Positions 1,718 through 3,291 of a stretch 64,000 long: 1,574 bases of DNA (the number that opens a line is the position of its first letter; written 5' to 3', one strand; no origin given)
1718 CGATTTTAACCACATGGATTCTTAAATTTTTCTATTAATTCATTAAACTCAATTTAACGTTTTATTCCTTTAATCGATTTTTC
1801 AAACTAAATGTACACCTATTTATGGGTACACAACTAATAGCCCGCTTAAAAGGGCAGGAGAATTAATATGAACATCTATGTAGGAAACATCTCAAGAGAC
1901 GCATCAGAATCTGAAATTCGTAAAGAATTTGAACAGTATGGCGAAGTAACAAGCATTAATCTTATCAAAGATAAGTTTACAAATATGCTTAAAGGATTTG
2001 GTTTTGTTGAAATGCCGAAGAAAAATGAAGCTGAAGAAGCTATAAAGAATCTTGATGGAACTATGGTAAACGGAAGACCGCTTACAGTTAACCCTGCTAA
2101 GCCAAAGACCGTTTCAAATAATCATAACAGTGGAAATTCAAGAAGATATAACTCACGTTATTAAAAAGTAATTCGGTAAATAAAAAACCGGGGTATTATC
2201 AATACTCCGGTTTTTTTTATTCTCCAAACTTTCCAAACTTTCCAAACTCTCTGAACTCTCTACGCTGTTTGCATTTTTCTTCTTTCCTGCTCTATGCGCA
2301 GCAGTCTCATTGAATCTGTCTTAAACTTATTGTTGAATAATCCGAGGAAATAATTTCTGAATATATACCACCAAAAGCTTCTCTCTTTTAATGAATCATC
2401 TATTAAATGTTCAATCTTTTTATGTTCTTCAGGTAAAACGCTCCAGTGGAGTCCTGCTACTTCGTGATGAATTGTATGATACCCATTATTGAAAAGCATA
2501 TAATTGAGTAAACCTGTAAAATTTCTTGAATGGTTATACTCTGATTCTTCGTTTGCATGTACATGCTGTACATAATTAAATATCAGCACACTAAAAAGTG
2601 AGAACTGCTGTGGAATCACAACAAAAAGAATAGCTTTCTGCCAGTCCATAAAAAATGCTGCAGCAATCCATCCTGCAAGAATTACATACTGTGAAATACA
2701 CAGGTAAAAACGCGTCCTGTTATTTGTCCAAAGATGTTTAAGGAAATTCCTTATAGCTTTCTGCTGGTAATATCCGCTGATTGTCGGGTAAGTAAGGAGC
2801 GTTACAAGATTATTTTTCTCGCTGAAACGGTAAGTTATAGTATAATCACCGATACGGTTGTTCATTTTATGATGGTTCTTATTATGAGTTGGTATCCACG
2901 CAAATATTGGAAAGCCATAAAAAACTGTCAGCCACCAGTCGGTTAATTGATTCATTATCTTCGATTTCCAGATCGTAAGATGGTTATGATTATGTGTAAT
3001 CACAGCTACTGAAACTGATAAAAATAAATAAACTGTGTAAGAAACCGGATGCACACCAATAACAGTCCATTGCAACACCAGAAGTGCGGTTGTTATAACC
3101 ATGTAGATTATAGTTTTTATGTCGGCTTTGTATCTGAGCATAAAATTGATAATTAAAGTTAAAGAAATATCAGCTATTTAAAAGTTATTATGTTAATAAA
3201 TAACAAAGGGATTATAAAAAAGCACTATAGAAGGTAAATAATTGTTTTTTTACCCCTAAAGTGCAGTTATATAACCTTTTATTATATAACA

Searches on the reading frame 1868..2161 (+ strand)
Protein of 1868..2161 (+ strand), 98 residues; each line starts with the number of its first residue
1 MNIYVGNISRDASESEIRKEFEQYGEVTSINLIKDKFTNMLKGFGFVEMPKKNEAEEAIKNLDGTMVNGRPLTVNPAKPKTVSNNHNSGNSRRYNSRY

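Call 13: search_protein_families(library=pfam, proteins=[window:1868-2161:+])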
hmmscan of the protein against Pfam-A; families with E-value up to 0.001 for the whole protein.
window:1868-2161:+ (98 aa): 2 families
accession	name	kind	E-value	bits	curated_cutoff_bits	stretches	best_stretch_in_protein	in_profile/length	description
PF00076.28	RRM_1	-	1.5e-22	79.7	20.7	1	3-72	1-69/70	RNA recognition motif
PF13893.12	RRM_5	-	2.6e-05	24.3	27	1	21-85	48-107/125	RNA recognition motif. (a.k.a. RRM, RBD, or RNP domain)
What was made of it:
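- Checked: The RRM protein at 1868 is real (call 13).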

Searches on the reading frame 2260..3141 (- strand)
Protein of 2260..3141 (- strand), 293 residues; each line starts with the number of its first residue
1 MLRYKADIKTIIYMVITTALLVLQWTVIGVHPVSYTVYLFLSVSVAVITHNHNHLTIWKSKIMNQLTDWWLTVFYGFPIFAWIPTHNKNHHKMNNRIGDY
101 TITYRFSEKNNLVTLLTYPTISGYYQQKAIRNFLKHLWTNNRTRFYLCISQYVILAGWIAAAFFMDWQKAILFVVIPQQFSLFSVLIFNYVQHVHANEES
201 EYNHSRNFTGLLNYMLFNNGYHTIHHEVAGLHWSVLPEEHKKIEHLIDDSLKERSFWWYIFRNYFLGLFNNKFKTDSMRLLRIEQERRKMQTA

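Call 13: search_protein_families(library=pfam, proteins=[window:2263-3141:-])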
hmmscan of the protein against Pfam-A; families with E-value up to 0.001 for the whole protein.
window:2263-3141:- (293 aa): 1 family
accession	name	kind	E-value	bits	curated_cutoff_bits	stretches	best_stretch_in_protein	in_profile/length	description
PF00487.30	FA_desaturase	-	8.8e-24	85.1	29.7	1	35-250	10-245/253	Fatty acid desaturase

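Call 46: find_encoding_contigs(protein=window:2260-3141:-, flank=2000, max_places=10)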
Protein window:2260-3141:- (293 aa): 2 contigs read that carry it; 1 place shown.
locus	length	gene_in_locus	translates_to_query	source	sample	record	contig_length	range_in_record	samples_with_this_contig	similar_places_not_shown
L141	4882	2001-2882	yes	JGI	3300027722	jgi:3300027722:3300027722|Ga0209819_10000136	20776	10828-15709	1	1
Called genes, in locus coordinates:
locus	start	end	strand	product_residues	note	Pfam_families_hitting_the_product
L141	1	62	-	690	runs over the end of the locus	PF05649:Peptidase_M13_N, PF01431:Peptidase_M13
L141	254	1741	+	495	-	-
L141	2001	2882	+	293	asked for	PF00487:FA_desaturase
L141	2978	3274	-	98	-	PF00076:RRM_1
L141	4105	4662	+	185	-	PF13328:HD_4, PF01966:HD (weak)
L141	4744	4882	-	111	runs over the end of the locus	-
